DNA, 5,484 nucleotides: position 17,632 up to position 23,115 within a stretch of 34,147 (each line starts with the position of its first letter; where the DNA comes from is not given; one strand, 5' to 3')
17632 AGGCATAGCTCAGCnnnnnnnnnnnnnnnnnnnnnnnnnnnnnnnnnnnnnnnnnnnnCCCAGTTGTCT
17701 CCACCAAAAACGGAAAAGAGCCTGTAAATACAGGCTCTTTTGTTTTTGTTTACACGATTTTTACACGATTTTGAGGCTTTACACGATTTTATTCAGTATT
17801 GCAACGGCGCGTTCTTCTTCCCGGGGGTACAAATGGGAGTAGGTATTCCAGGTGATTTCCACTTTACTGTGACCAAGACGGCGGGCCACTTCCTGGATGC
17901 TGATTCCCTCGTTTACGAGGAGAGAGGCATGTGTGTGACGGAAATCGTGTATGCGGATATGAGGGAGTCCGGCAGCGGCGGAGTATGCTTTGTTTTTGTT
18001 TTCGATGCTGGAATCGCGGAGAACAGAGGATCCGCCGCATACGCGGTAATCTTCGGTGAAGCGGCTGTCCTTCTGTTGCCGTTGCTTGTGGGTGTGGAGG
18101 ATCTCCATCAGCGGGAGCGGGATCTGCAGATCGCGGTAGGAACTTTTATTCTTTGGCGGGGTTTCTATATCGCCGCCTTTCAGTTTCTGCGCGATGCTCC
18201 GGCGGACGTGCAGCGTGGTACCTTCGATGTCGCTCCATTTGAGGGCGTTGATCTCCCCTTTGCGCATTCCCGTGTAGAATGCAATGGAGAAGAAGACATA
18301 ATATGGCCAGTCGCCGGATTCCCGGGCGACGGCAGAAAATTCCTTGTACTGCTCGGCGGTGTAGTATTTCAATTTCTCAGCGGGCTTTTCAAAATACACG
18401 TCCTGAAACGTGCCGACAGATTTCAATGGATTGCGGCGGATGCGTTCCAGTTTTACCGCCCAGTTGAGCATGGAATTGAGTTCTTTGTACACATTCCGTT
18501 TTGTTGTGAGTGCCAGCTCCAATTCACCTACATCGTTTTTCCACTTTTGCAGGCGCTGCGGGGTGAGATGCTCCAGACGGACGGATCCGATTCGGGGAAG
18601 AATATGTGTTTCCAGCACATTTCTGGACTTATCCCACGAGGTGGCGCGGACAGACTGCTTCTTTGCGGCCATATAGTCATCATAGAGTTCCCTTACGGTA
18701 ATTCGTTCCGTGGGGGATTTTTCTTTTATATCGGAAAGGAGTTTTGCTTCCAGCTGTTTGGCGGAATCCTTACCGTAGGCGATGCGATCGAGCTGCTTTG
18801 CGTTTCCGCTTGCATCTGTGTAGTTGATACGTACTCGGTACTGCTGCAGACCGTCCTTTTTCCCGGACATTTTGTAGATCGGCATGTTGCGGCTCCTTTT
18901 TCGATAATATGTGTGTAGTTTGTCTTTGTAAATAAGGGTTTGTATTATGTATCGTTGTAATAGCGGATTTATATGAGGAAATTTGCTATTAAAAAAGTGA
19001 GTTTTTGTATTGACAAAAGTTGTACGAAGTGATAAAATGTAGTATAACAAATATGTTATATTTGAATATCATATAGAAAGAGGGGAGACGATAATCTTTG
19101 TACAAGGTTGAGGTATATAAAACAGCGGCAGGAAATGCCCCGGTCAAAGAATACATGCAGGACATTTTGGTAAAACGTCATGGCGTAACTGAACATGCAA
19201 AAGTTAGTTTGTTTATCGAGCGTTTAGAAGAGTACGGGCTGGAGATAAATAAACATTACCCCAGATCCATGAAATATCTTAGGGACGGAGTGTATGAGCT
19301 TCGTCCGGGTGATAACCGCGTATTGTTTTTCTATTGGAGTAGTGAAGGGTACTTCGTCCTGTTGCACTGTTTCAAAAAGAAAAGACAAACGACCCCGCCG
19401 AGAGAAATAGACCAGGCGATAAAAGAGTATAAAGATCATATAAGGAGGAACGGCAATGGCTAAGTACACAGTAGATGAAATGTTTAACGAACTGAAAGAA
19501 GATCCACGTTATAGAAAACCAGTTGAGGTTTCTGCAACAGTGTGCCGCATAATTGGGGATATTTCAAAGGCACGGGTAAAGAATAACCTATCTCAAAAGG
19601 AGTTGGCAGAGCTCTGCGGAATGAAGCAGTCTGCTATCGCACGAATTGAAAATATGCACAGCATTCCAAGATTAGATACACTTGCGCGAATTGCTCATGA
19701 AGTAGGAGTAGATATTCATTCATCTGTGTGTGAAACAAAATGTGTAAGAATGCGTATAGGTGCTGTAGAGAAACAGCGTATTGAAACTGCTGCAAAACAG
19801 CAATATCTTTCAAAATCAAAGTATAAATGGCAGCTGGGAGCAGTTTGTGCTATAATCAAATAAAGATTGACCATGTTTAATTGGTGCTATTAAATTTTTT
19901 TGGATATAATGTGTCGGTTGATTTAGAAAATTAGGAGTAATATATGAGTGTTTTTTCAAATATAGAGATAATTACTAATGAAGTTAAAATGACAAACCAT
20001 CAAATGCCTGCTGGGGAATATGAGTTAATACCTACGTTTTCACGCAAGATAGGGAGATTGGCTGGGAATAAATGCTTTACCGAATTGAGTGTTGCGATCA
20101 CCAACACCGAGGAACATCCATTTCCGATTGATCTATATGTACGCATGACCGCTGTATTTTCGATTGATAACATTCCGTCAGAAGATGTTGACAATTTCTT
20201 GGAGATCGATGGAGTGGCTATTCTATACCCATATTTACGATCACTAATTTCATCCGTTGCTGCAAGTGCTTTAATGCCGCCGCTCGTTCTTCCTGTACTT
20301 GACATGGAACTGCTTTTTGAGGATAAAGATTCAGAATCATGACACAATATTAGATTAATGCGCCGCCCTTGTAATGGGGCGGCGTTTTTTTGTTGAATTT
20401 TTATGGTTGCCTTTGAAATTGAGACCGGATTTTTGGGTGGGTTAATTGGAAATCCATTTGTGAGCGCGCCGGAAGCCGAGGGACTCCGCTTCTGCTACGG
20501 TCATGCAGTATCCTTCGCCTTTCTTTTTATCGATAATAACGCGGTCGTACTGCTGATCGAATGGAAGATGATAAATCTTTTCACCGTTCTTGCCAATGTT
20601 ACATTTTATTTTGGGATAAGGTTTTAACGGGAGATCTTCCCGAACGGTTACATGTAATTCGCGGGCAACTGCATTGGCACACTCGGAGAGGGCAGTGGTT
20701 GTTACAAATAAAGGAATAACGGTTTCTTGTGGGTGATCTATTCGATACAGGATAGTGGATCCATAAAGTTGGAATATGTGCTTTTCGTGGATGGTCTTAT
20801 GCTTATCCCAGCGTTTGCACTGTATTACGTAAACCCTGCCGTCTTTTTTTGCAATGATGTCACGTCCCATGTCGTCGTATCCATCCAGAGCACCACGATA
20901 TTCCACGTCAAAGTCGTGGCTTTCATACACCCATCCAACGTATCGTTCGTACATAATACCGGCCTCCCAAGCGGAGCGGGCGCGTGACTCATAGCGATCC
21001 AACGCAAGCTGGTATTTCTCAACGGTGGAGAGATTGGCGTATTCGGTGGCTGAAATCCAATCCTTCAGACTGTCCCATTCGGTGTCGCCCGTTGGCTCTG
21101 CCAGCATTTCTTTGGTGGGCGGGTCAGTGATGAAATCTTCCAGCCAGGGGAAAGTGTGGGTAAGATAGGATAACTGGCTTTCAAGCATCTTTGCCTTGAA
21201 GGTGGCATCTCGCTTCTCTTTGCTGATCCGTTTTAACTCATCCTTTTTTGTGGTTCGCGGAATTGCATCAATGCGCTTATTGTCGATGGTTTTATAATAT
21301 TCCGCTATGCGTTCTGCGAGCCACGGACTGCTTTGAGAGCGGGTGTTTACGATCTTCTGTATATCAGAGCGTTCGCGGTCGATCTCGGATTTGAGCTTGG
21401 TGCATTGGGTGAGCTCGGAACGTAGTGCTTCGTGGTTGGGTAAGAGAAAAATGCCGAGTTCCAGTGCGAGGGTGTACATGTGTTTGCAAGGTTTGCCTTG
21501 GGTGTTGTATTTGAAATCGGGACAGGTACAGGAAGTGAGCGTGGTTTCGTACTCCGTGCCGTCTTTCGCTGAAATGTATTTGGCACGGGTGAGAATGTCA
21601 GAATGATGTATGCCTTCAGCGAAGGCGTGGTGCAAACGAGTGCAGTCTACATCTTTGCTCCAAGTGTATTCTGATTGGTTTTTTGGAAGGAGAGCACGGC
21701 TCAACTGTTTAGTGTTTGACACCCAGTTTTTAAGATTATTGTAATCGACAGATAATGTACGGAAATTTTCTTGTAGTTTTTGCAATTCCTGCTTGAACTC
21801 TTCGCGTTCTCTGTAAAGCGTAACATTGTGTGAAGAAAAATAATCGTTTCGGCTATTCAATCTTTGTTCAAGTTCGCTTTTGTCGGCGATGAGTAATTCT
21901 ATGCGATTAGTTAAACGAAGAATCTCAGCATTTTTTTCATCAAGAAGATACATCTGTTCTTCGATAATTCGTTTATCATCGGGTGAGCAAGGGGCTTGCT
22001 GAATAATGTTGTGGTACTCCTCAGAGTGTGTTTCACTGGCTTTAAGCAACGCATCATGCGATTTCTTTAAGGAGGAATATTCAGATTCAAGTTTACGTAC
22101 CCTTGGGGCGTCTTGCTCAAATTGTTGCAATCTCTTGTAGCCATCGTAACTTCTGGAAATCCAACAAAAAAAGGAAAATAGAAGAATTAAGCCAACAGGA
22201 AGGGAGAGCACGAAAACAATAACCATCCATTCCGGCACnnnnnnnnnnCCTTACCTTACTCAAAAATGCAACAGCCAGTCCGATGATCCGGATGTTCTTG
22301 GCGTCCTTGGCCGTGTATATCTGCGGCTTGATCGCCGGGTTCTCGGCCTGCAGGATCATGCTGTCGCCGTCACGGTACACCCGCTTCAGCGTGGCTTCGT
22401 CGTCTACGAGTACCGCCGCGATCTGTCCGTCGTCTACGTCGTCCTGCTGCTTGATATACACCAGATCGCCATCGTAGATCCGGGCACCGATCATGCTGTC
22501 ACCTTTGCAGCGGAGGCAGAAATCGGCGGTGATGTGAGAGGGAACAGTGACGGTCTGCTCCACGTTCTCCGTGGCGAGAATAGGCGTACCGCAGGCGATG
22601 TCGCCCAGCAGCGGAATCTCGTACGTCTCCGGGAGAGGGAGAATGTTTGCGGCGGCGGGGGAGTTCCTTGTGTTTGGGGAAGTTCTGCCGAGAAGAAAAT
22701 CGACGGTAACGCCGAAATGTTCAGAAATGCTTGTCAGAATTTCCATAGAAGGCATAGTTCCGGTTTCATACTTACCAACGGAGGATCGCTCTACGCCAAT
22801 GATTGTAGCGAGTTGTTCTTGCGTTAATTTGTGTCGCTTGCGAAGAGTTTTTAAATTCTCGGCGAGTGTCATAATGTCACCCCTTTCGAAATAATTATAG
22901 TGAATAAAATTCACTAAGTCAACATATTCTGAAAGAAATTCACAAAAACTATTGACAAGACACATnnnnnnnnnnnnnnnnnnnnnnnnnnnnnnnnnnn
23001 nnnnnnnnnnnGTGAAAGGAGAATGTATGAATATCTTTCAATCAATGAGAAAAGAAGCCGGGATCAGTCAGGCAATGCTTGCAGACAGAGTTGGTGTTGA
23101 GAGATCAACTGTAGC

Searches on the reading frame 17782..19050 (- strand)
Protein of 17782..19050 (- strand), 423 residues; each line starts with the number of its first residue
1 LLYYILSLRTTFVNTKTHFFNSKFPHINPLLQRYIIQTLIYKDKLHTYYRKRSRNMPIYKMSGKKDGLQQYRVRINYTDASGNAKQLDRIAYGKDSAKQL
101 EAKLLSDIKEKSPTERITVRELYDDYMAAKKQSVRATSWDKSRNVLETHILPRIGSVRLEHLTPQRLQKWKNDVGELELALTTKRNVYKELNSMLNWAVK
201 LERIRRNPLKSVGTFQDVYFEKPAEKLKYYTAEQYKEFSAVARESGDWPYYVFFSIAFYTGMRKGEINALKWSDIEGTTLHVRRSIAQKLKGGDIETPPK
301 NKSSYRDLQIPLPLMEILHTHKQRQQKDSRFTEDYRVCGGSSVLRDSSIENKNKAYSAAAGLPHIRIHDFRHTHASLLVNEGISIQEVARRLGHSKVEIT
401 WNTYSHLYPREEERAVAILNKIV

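Call 16: search_protein_families(library=pfam, proteins=[window:17782-19050:-], max_evalue=0.01)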
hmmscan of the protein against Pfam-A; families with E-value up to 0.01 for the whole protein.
window:17782-19050:- (423 aa): 4 families
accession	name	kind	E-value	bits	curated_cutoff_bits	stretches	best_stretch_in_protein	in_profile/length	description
PF00589.27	Phage_integrase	-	2.8e-20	73.2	27.1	1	230-409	3-170/172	Phage integrase family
PF14659.12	Phage_int_SAM_3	-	4.7e-14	52.8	22.6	1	118-173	1-56/58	Phage integrase, N-terminal SAM-like domain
PF22022.2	Phage_int_M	-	1.1e-06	29.3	27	1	121-210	3-91/96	Phage integrase central domain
PF13102.12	Phage_int_SAM_5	-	0.0014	19.4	22.3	1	119-210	2-94/98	Phage integrase SAM-like domain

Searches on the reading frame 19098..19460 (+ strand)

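Call 16: search_protein_families(library=pfam, proteins=[window:19098-19460:+], max_evalue=0.01)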
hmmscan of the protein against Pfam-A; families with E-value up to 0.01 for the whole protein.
window:19098-19460:+ (121 aa): 1 family
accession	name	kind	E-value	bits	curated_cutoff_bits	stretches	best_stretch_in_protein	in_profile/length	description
PF05973.20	Gp49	-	3.5e-14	53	23.9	1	34-112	12-90/90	Phage derived protein Gp49-like (DUF891)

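Call 92: search_protein_families(library=padloc, proteins=[window:19098-19460:+], max_evalue=0.01)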
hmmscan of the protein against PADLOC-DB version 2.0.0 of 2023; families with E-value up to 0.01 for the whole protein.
window:19098-19460:+ (121 aa): 1 family
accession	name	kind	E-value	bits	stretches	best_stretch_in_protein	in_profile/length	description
PDLC03886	NsnC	-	1.7e-06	25.6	1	54-112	225-289/293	-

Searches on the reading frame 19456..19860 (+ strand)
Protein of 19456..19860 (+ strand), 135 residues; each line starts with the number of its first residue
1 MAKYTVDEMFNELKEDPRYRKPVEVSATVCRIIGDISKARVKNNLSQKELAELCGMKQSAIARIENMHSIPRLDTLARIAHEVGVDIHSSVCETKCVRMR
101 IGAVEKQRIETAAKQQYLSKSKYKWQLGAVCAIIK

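Call 16: search_protein_families(library=pfam, proteins=[window:19456-19860:+], max_evalue=0.01)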
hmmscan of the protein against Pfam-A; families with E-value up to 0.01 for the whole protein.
window:19456-19860:+ (135 aa): 6 families
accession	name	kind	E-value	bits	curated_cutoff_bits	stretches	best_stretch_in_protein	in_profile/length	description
PF01381.28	HTH_3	-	7.6e-15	55.1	23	1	36-87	1-52/55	Helix-turn-helix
PF12844.13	HTH_19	-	9e-08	32.4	30.2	1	36-86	4-54/64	Helix-turn-helix domain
PF13560.12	HTH_31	-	5.3e-07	30.3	27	1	40-86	10-57/64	Helix-turn-helix domain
PF13443.12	HTH_26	-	0.00014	22.5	22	1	37-87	3-54/63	Cro/C1-type HTH DNA-binding domain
PF13744.12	HTH_37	-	0.00046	20.4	27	1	34-87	21-75/80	Helix-turn-helix domain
PF21983.2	NikA-like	-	0.0099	16.4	27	0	94-123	4-33/72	Mobilization protein NikA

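Call 92: search_protein_families(library=padloc, proteins=[window:19456-19860:+], max_evalue=0.01)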
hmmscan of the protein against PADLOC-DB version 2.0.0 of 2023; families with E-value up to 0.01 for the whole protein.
window:19456-19860:+ (135 aa): 18 families
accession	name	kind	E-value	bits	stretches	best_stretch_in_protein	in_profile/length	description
PDLC02926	HTH_VI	-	1.2e-10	39.5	1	36-89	6-59/92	-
PDLC03665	Control_protein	-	1.9e-06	26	1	36-89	13-67/77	control protein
PDLC03952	RmrA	-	1.4e-05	22.1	1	35-85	26-76/395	-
PDLC03954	RmrA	-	1.9e-05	21.8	1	37-95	16-74/380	-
PDLC03951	RmrA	-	3.5e-05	20.9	1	37-87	14-64/400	-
PDLC03949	RmrA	-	5e-05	20.3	1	36-85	7-56/363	-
PDLC03947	RmrA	-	7.7e-05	19.7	1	36-82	16-62/383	-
PDLC04142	capH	-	0.00011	21.2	1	36-84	11-59/103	capH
PDLC03946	RmrA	-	0.00021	18.2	1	37-83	8-54/357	-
PDLC04762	PDC-M64C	-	0.00023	19.2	1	14-89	13-85/97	-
PDLC03956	RmrA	-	0.00024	18.3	1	42-87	20-65/399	-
PDLC03944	RmrA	-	0.00046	17.4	1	37-84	12-59/384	-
PDLC03671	Control_protein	-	0.00048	18.3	1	38-81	21-64/84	control protein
PDLC03948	RmrA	-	0.00063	16.7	1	37-85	14-62/397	-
PDLC03945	RmrA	-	0.0011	16.2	1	36-114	7-83/394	-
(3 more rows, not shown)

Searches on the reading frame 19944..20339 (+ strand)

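Call 16: search_protein_families(library=pfam, proteins=[window:19944-20339:+], max_evalue=0.01)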
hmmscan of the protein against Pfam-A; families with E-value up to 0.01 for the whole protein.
window:19944-20339:+ (132 aa): 1 family
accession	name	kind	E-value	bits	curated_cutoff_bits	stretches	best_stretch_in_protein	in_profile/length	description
PF02556.19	SecB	-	5.2e-12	46.3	26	1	47-129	56-138/141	Preprotein translocase subunit SecB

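Call 92: search_protein_families(library=padloc, proteins=[window:19944-20339:+], max_evalue=0.01)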
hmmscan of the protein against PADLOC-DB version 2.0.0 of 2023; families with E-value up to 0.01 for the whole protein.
window:19944-20339:+ (132 aa): 2 families
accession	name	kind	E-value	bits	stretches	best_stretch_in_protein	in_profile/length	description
PDLC04072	PD-T4-9_C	-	4e-14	50.9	1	37-126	36-126/135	-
PDLC04071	PD-T4-9_C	-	1.3e-06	26.7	1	64-128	59-125/130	-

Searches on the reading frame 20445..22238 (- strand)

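Call 16: search_protein_families(library=pfam, proteins=[window:20445-22238:-], max_evalue=0.01)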
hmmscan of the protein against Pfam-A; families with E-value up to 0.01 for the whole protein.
window:20445-22238:- (598 aa): 4 families
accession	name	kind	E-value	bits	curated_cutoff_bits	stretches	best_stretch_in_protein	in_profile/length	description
PF04471.18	Mrr_cat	-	3.8e-08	33.9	21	1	430-528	9-100/115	Restriction endonuclease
PF04434.22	SWIM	-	1.9e-06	27.7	19.6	1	235-261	13-37/38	SWIM zinc finger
PF13156.12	Mrr_cat_2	-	8.6e-06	26.1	22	1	434-525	10-95/127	Restriction endonuclease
PF14991.11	MLANA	-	0.002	18.8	27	1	17-85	35-102/117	Protein melan-A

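Call 92: search_protein_families(library=padloc, proteins=[window:20445-22238:-], max_evalue=0.01)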
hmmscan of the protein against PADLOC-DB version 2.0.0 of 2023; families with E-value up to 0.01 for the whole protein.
window:20445-22238:- (598 aa): 0 families

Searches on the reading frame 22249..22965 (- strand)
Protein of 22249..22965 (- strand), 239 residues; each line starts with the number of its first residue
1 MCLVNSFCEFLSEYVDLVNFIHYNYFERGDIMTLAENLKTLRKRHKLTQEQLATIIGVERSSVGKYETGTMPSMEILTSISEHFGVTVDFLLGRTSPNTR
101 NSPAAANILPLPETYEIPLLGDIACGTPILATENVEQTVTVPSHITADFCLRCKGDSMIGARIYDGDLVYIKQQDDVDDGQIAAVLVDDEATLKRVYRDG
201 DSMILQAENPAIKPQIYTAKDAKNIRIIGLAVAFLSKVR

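Call 16: search_protein_families(library=pfam, proteins=[window:22249-22965:-], max_evalue=0.01)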
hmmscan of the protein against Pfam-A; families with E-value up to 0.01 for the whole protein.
window:22249-22965:- (239 aa): 9 families
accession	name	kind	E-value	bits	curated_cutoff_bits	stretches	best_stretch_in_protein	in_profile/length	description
PF00717.28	Peptidase_S24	-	1.8e-28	99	23.3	1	118-232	1-116/116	Peptidase S24-like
PF01381.28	HTH_3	-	2e-14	53.8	23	1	38-91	1-55/55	Helix-turn-helix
PF13560.12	HTH_31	-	9.9e-09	35.8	27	1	34-88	2-58/64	Helix-turn-helix domain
PF12844.13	HTH_19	-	2e-07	31.2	30.2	1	36-88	2-55/64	Helix-turn-helix domain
PF13443.12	HTH_26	-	0.00014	22.5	22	1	37-89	1-55/63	Cro/C1-type HTH DNA-binding domain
PF15731.11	MqsA_antitoxin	-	0.002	18.7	30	0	35-72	71-108/131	Antitoxin component of bacterial toxin-antitoxin system, MqsA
PF17762.8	HTH_ParB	-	0.0026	18.3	22.6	1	32-64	6-38/102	ParB HTH domain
PF05269.17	Phage_CII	-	0.004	17.8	21.3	1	41-89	18-65/91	Bacteriophage CII protein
PF20432.4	Xre-like-HTH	-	0.0057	17.4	25.8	0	46-63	23-40/63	Antitoxin Xre-like helix-turn-helix domain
